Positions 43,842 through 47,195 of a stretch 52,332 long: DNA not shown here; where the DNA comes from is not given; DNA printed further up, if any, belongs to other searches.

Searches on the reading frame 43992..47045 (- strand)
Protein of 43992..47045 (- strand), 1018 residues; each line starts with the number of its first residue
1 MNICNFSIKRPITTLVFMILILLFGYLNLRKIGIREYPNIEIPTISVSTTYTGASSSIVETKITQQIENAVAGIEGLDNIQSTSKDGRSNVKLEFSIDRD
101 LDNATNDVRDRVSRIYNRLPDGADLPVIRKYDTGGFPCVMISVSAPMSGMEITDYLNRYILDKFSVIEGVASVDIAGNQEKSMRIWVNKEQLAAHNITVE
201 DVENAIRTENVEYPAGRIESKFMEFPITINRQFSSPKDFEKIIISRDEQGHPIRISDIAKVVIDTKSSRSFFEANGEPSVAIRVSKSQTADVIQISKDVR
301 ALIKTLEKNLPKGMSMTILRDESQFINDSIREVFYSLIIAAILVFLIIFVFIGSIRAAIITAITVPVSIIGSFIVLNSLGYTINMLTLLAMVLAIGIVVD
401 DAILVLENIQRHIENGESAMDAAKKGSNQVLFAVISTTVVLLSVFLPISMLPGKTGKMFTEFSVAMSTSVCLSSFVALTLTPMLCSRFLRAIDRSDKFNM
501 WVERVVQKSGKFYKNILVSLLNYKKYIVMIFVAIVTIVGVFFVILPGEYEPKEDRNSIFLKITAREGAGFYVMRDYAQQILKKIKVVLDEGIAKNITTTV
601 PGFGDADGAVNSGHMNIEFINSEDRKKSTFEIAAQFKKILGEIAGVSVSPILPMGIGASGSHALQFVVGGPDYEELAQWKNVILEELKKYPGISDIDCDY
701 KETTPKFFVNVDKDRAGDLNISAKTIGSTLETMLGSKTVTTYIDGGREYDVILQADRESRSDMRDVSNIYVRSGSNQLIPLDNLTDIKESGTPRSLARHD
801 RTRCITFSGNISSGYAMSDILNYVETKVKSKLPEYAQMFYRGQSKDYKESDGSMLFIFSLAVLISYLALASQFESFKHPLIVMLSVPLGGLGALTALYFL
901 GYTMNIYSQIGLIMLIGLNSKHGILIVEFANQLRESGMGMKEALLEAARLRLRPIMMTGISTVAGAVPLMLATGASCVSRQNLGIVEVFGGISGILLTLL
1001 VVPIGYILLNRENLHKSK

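Call 38: search_protein_families(library=pfam, proteins=[window:43992-47045:-], max_evalue=0.0001)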
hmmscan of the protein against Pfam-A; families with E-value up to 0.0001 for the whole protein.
window:43992-47045:- (1018 aa): 2 families
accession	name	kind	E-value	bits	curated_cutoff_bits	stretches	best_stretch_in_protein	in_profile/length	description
PF00873.25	ACR_tran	-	1.2e-283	944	28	1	3-1009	1-1020/1021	AcrB/AcrD/AcrF family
PF03176.21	MMPL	-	2.7e-10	40.2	20.5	1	332-507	144-328/333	MMPL family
